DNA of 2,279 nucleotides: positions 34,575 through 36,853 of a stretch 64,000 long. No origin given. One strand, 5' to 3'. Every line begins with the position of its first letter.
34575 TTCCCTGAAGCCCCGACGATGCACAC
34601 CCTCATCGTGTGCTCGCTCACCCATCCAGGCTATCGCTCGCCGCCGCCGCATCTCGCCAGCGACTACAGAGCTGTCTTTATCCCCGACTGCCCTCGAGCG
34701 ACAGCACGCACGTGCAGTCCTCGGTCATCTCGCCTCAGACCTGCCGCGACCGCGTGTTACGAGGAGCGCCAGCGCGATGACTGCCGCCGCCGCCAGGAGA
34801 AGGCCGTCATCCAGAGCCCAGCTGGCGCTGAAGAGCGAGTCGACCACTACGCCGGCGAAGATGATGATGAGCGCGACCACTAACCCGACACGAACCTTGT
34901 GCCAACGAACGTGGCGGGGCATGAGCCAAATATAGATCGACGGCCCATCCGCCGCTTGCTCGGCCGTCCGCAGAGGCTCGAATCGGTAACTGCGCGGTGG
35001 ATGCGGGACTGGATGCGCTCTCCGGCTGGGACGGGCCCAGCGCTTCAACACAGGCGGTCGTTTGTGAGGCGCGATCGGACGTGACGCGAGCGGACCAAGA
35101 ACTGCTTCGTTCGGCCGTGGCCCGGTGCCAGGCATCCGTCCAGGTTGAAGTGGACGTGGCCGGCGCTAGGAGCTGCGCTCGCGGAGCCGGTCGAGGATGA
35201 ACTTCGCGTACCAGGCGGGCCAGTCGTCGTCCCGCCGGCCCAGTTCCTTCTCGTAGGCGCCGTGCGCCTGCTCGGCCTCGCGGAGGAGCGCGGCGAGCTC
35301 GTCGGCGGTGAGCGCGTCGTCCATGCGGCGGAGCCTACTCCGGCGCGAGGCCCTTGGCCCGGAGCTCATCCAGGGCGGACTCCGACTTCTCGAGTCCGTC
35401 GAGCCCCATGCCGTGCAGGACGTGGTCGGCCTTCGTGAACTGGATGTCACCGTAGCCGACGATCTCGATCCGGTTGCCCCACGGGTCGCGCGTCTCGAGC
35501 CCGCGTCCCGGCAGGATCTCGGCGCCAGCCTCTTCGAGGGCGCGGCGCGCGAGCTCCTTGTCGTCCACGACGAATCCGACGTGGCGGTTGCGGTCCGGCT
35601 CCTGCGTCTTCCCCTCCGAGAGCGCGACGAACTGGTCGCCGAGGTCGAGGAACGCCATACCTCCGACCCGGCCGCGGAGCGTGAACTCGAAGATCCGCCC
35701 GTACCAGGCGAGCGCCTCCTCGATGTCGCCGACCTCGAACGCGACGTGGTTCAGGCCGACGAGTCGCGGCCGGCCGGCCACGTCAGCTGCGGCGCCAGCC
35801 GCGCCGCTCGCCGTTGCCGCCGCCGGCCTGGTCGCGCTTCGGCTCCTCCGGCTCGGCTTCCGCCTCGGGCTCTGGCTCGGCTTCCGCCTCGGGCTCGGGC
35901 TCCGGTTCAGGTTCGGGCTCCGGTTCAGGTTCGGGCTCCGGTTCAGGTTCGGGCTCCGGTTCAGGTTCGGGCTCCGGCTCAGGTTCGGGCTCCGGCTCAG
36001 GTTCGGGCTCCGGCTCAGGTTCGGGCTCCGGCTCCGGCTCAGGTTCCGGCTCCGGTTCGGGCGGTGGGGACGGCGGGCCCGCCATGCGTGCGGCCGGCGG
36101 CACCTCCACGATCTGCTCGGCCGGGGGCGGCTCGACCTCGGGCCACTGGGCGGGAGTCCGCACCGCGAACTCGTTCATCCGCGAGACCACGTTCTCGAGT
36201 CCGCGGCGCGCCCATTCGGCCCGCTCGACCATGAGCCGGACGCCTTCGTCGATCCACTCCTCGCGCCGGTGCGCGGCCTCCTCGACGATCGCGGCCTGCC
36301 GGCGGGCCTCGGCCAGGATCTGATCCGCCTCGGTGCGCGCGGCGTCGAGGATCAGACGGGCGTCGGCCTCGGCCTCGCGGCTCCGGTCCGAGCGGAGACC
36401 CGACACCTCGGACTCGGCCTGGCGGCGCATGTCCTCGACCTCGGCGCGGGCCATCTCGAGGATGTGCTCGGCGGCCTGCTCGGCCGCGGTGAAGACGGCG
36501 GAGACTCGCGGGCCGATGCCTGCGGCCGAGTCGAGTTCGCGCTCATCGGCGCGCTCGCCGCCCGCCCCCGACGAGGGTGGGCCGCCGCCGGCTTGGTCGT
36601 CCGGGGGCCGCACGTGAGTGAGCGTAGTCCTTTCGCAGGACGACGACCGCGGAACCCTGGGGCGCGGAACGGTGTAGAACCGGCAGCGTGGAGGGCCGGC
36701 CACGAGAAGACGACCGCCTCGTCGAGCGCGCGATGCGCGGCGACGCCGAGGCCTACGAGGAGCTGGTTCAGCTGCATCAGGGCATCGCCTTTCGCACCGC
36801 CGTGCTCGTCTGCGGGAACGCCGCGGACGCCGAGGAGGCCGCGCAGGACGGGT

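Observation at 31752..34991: Cassette-like array: single genes separated by direct copies of a ~55-nt repeat, with no recombinase in view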

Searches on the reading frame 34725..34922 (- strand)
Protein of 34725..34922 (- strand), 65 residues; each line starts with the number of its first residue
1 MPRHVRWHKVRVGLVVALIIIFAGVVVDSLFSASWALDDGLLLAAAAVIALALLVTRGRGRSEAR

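Call 7: search_protein_families(library=pfam, proteins=[window:34725-34922:-], max_evalue=0.01)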
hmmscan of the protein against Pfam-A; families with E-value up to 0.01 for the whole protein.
window:34725-34922:- (65 aa): 0 families

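Call 82: search_protein_families(library=padloc, proteins=[window:34725-34922:-], max_evalue=0.01)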
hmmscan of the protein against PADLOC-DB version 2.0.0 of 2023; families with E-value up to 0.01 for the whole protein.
window:34725-34922:- (65 aa): 1 family
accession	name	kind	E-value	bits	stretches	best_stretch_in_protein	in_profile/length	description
PDLC02014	SAVED6--SAVED_TM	-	0.0049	14.4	1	10-62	10-61/314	-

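Call 83: search_protein_families(library=ncbifam, proteins=[window:34725-34922:-], max_evalue=0.01)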
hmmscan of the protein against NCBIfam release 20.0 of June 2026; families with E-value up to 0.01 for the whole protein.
window:34725-34922:- (65 aa): 1 family
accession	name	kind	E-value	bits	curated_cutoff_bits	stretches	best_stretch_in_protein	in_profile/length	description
TIGR01620.2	hyp_HI0043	subfamily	0.004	16.8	160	1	2-58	55-110/329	TIGR01620 family protein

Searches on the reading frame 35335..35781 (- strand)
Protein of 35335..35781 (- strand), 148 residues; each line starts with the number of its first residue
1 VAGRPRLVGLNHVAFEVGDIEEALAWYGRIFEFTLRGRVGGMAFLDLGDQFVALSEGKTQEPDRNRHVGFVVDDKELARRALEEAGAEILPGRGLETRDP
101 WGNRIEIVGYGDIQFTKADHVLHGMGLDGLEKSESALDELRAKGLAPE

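Call 7: search_protein_families(library=pfam, proteins=[window:35335-35781:-], max_evalue=0.01)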
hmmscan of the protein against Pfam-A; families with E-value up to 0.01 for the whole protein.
window:35335-35781:- (148 aa): 3 families
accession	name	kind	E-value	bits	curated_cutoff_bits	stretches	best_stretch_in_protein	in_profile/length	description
PF00903.31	Glyoxalase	-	2.1e-11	44.7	20.6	1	9-107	1-121/121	Glyoxalase/Bleomycin resistance protein/Dioxygenase superfamily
PF13669.12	Glyoxalase_4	-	5.4e-06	27.1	27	1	11-92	1-96/109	Glyoxalase/Bleomycin resistance protein/Dioxygenase superfamily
PF18029.7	Glyoxalase_6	-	0.00013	23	23.6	1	13-107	2-105/106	Glyoxalase-like domain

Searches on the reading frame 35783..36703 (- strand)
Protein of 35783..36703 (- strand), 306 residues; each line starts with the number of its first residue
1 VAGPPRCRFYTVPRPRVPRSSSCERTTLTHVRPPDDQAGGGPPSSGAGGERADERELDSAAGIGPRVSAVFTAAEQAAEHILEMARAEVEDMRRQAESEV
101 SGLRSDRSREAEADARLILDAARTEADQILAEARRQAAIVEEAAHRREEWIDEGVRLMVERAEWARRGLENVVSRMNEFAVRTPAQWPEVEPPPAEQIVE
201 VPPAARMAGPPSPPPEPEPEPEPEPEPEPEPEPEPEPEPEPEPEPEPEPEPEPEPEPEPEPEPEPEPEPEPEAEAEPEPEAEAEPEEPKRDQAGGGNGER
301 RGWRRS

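Call 22: search_protein_families(library=pfam, proteins=[window:35783-36703:-], max_evalue=0.001)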
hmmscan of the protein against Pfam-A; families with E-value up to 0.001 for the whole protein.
window:35783-36703:- (306 aa): 1 family
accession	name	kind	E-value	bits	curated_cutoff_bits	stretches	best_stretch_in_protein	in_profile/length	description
PF05887.16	Trypan_PARP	-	0.00093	19.6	100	0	232-282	62-112/134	Procyclic acidic repetitive protein (PARP)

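Call 83: search_protein_families(library=ncbifam, proteins=[window:35783-36703:-], max_evalue=0.01)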
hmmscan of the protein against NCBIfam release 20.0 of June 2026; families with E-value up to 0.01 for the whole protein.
window:35783-36703:- (306 aa): 2 families
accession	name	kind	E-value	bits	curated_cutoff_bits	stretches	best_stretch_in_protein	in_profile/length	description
NF005198.1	PRK06669.1-3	equivalog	0.0001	21.6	200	1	71-154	69-146/299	flagellar assembly protein FliH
TIGR03825.1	FliH_bacil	equivalog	0.0055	16.3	148.9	0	110-160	37-88/255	flagellar assembly protein FliH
